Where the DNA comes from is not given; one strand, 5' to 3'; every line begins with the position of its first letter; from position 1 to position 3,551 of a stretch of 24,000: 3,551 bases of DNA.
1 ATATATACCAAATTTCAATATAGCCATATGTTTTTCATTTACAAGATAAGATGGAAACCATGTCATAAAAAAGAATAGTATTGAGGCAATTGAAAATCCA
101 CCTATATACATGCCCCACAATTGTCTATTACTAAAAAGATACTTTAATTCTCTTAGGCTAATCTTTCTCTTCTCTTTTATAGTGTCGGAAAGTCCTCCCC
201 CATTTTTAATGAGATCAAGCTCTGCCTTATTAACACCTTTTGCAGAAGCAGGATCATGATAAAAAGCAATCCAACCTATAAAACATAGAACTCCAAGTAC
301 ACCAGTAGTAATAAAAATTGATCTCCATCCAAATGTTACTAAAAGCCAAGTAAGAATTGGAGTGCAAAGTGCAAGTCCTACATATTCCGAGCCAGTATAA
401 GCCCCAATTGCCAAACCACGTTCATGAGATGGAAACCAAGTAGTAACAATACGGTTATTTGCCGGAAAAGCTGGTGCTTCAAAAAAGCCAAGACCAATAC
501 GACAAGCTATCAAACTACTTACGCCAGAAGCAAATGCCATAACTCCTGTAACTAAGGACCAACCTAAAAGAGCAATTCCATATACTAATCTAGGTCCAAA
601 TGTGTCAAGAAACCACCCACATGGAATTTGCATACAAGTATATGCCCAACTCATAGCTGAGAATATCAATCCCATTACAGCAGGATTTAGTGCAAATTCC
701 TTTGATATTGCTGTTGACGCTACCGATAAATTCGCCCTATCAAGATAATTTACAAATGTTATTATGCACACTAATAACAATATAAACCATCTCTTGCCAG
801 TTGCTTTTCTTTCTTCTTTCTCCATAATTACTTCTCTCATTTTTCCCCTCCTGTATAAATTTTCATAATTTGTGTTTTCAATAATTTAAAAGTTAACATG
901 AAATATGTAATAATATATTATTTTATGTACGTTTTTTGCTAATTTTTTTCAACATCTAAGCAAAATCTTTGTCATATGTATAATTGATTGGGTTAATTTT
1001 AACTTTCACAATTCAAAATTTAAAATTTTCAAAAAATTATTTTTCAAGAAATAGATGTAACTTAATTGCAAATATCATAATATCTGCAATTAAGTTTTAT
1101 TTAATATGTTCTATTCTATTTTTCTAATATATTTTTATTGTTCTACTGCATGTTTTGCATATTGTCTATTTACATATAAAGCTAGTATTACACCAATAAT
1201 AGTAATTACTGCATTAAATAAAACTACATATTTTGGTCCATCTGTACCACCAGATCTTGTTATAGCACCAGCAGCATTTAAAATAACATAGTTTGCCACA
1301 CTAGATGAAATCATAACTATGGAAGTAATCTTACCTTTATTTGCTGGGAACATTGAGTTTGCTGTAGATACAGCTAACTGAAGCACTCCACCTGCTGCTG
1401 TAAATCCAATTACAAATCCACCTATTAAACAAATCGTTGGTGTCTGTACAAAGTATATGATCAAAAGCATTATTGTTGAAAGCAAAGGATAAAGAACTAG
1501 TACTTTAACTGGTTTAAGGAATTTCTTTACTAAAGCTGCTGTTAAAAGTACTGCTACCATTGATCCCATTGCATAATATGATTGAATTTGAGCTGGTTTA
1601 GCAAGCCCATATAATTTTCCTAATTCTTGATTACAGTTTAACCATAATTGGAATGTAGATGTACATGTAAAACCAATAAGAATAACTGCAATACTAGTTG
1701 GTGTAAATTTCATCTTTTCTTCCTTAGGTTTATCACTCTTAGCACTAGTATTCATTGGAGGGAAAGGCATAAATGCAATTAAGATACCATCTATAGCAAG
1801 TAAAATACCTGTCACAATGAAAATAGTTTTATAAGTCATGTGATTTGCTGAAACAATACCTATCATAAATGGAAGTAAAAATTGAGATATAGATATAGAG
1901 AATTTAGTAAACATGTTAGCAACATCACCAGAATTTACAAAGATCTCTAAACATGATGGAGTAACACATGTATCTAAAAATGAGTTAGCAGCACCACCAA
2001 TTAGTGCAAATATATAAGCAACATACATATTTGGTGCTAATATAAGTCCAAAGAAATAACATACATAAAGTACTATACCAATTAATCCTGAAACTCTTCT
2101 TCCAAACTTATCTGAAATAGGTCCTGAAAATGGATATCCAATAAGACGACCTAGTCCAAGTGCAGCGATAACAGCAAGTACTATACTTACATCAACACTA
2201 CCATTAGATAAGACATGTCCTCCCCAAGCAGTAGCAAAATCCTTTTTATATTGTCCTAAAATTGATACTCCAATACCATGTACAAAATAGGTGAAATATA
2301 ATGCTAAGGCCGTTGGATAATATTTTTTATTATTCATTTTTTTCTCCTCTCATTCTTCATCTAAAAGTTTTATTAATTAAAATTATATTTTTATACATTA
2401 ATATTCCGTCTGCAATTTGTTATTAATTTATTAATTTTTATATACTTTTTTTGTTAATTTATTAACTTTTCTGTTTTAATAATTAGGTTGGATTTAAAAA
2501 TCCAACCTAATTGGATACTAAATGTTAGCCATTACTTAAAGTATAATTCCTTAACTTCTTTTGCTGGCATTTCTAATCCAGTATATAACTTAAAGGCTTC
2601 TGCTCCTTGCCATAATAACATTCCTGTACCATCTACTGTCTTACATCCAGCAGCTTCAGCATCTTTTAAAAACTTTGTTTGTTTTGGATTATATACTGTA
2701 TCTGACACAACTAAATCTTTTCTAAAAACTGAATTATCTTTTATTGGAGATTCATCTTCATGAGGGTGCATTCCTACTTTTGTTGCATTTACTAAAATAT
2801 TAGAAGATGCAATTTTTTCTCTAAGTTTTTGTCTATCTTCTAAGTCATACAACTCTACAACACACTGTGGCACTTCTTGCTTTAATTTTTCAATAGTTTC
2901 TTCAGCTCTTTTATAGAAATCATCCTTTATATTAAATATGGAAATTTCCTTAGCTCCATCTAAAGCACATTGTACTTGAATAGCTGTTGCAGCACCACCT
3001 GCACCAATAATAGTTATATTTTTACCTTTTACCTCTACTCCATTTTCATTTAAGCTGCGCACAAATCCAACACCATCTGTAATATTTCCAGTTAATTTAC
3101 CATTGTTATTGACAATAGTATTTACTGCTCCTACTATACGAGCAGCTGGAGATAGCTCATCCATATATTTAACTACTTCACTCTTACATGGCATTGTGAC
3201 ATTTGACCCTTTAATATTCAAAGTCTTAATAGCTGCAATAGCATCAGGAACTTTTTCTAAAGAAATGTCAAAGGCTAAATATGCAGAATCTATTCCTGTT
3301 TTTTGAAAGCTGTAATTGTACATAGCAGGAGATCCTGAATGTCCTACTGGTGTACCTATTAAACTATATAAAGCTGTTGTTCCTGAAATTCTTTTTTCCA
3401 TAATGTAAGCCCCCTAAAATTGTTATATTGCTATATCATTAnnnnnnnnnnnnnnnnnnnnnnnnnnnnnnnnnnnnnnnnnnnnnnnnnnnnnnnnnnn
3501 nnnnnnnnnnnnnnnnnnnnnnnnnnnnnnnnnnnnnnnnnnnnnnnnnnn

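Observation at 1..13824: Candidate anaerobic quinate/shikimate utilisation island built from duplicated dehydrogenase, dehydratase and ene-reductase genes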

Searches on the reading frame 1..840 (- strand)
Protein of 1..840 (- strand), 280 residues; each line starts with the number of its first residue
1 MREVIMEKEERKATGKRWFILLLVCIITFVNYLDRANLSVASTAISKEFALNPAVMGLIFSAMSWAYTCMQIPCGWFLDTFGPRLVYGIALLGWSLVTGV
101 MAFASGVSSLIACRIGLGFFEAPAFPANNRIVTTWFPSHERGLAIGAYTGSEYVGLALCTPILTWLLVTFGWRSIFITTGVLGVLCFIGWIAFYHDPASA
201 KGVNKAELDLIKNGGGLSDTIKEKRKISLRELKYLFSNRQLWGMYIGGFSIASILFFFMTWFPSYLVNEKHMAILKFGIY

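Call 40: search_protein_families(library=pfam, proteins=[window:1-840:-], max_evalue=0.01)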
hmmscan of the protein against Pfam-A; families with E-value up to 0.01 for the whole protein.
seq(280 aa): 1 family
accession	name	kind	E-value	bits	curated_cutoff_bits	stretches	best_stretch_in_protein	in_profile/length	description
PF07690.21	MFS_1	-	9.8e-48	163.3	33.4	1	24-276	1-239/347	Major Facilitator Superfamily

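Call 55: search_protein_families(library=ncbifam, proteins=[window:1-840:-], max_evalue=0.00001)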
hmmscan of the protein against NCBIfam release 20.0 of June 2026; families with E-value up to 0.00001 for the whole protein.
seq(280 aa): 26 families (the best 25 are shown)
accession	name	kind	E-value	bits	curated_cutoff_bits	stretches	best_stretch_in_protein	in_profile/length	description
TIGR00893.1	2A0114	subfamily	1.3e-74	251.5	395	1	26-279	1-255/399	D-galactonate transporter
TIGR00881.1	2A0104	subfamily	3.2e-52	177.8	407.75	1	26-276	2-253/379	phosphoglycerate transporter protein PgtP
TIGR00894.1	2A0114euk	subfamily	2.6e-30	105.4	626.45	1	46-278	68-300/465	Na(+)-dependent inorganic phosphate cotransporter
TIGR00895.1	2A0115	subfamily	5.3e-19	68.4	418.55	1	8-271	6-281/398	aromatic acid/H+ symport family MFS transporter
NF053517.1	HbztTptrPcaK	equivalog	2.7e-16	59.6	770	1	13-262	13-262/437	4-hydroxybenzoate transporter PcaK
NF008661.1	PRK11663.1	subfamily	4.9e-15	55.5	564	1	5-274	14-285/439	MFS transporter family glucose-6-phosphate receptor UhpC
NF008433.0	PRK11273.1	equivalog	7.6e-13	48.4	748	1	14-276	24-290/452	glycerol-3-phosphate transporter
TIGR00712.1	glpT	equivalog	1.3e-12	47.5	632.55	1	16-274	26-288/440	glycerol-3-phosphate transporter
NF047787.1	PhglyTportPgtP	equivalog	1.3e-11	44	750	1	14-273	22-291/451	phosphoglycerate transporter PgtP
NF008586.0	PRK11551.1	equivalog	2.3e-11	43.3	410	1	11-268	7-249/406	3-(3-hydroxy-phenyl)propionate transporter MhpT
TIGR02332.1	HpaX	equivalog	1.7e-10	40.6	615.4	1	19-211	9-207/412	4-hydroxyphenylacetate permease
TIGR00880.1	2_A_01_02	superfamily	2.4e-10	40.7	131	1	59-193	3-137/141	multidrug resistance protein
TIGR00886.1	2A0108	subfamily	2.5e-10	40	311.7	1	37-205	19-196/368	NarK family nitrate/nitrite MFS transporter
NF007107.1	PRK09556.1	equivalog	4e-10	39.3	497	1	11-268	21-288/469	hexose-6-phosphate:phosphate antiporter UhpT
TIGR00711.1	efflux_EmrB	subfamily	1.2e-09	37.4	230.2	1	22-195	4-178/485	DHA2 family efflux MFS transporter permease subunit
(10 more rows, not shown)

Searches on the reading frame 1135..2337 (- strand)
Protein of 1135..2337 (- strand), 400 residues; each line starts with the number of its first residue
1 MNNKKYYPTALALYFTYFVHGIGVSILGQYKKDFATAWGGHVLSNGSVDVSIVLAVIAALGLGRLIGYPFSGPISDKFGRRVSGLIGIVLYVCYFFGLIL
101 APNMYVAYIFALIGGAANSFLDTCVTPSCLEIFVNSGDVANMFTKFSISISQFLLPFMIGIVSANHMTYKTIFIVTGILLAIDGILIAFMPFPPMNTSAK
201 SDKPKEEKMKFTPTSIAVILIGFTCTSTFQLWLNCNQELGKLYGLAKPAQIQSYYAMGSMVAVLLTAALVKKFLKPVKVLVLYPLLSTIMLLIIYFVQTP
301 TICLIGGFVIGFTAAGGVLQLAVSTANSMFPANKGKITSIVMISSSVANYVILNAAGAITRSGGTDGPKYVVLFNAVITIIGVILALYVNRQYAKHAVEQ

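Call 5: search_protein_families(library=pfam, proteins=[window:1135-2337:-])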
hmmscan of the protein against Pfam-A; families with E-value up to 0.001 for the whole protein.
window:1135-2337:- (400 aa): 1 family
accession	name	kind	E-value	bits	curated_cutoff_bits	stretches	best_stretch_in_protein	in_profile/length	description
PF07690.21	MFS_1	-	3.8e-29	102.1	33.4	2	13-348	1-342/347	Major Facilitator Superfamily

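Call 6: search_protein_families(library=ncbifam, proteins=[window:1135-2337:-])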
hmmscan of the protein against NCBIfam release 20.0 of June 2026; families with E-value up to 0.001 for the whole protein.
window:1135-2337:- (400 aa): 6 families
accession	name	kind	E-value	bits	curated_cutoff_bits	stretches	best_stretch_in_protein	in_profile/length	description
TIGR00890.1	2A0111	subfamily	2.4e-07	30.1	374.85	1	56-209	43-196/377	oxalate/formate antiport family MFS transporter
TIGR00880.1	2_A_01_02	superfamily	1.8e-06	28.1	131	1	56-190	3-137/141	multidrug resistance protein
NF052357.1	GlucTporGlcPStph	equivalog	7e-06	25.1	750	1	55-170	46-153/445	glucose transporter GlcP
TIGR00895.1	2A0115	subfamily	3.6e-05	22.8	418.55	0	249-333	288-371/398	aromatic acid/H+ symport family MFS transporter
NF049980.1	SfMCT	equivalog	0.00021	20.1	320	1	67-208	53-195/378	L-lactate MFS transporter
NF033135.1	cmx_cmrA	equivalog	0.00087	18.4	400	1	48-182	234-368/374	Cmx/CmrA family chloramphenicol efflux MFS transporter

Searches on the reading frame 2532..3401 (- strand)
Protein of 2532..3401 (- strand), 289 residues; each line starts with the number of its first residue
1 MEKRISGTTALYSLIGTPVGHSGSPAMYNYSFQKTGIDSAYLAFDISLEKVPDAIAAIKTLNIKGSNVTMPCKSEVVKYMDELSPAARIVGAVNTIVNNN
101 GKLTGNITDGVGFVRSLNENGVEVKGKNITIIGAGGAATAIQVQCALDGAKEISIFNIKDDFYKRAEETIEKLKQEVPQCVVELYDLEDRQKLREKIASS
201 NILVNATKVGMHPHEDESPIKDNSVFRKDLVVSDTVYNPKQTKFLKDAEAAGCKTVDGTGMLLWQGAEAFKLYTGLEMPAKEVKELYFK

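Call 5: search_protein_families(library=pfam, proteins=[window:2532-3401:-])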
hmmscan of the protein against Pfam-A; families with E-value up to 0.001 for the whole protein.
window:2532-3401:- (289 aa): 4 families
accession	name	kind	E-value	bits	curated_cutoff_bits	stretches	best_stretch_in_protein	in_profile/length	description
PF08501.16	Shikimate_dh_N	-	2e-28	98.9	27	1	14-96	1-83/83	Shikimate dehydrogenase substrate binding domain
PF18317.6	SDH_C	-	4.9e-10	39.4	25.8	1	258-285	1-28/31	Shikimate 5'-dehydrogenase C-terminal domain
PF02056.22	Glyco_hydro_4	-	3.9e-05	23.7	23.2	0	129-214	2-88/183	Family 4 glycosyl hydrolase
PF01488.26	Shikimate_DH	-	0.00092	19.7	24.3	0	123-208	9-84/138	Shikimate / quinate 5-dehydrogenase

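Call 6: search_protein_families(library=ncbifam, proteins=[window:2532-3401:-])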
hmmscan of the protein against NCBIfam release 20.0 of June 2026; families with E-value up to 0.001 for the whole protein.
window:2532-3401:- (289 aa): 19 families
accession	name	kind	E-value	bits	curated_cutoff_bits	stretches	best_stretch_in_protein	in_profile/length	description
NF009200.0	PRK12548.1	subfamily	2.5e-159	529.2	432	1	1-289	1-289/289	shikimate dehydrogenase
NF001313.0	PRK00258.2-1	equivalog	5.1e-118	393.8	431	1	1-288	1-287/290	shikimate dehydrogenase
NF009390.0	PRK12749.1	equivalog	1.3e-90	303.7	349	1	9-285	4-282/288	quinate/shikimate dehydrogenase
NF001315.0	PRK00258.2-4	equivalog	5.3e-86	288.3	413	1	4-285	2-277/284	shikimate dehydrogenase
NF001319.0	PRK00258.3-3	equivalog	9.4e-76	254.5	252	1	7-283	4-266/279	shikimate dehydrogenase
TIGR00507.1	aroE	equivalog_domain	3.6e-67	226.3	200.2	1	11-285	2-263/270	shikimate dehydrogenase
NF001322.0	PRK00258.3-6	equivalog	3.8e-65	219.9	285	1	9-284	5-260/272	shikimate dehydrogenase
NF001314.0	PRK00258.2-2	equivalog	1e-62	211.8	248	1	4-283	2-280/290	shikimate dehydrogenase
NF001312.0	PRK00258.1-4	equivalog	8.8e-59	199.1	295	1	9-276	9-266/285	shikimate dehydrogenase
NF009201.0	PRK12549.1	subfamily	1.8e-58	198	235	1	9-283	7-276/286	shikimate dehydrogenase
NF001310.0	PRK00258.1-2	equivalog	5e-50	170.2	221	1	11-283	4-268/279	shikimate dehydrogenase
NF001316.0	PRK00258.2-5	equivalog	2.9e-43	148.1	247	1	11-286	3-256/263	shikimate dehydrogenase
NF001311.0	PRK00258.1-3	equivalog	3.9e-43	147.6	235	1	13-282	9-264/279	shikimate dehydrogenase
NF009202.0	PRK12550.1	equivalog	6e-38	130.7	306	1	13-283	14-263/272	shikimate 5-dehydrogenase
NF010631.0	PRK14027.1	equivalog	3.4e-37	128.3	515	1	11-286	6-279/283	quinate/shikimate dehydrogenase (NAD+)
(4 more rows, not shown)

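Call 15: search_solved_structures(query=window:2532-3401:-, max_evalue=1e-20)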
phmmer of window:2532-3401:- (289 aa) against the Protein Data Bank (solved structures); distinct sequences matched with E-value up to 1e-20: 24.
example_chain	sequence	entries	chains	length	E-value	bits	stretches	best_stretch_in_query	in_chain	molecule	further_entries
3tnl_A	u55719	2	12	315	1.8e-95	322.9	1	3-288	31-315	Shikimate dehydrogenase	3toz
1npd_A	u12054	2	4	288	1.7e-82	280.3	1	9-286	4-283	HYPOTHETICAL SHIKIMATE 5-DEHYDROGENASE-LIKE PROTEIN YDIB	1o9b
1vi2_A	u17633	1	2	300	1.8e-82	280.3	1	9-286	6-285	Shikimate 5-dehydrogenase 2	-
3t4e_A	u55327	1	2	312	2e-82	280.2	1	8-286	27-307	Quinate/shikimate dehydrogenase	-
1nvt_A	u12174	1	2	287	1.2e-55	192.3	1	5-281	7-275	Shikimate 5'-dehydrogenase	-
2egg_A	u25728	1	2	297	3.7e-54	187.5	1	10-286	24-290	Shikimate 5-dehydrogenase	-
2hk9_A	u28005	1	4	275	1.8e-49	172.1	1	5-281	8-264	Shikimate dehydrogenase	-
2hk7_A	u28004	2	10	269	2.5e-49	171.6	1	5-281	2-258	Shikimate dehydrogenase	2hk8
7cok_A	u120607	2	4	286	1.9e-43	152.4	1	13-278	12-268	5-ketofructose reductase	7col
1wxd_A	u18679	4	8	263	3.3e-40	141.7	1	12-277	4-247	shikimate 5-dehydrogenase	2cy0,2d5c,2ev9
3fbt_A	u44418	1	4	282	1.9e-37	132.7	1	8-279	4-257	chorismate mutase and shikimate 5-dehydrogenase fusion protein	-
3don_A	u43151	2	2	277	2e-36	129.3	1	12-142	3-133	Shikimate dehydrogenase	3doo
5dzs_A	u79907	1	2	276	2.9e-36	128.8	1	12-273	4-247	Shikimate dehydrogenase (NADP(+))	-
2gpt_A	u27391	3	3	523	9.2e-33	117.3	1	3-286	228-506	3-dehydroquinate dehydratase/ shikimate 5-dehydrogenase | Bifunctional 3-dehydroquinate dehydratase/shikimate dehydrogenase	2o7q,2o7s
3jyo_A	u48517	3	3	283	3.3e-32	115.5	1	11-287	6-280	Quinate/shikimate dehydrogenase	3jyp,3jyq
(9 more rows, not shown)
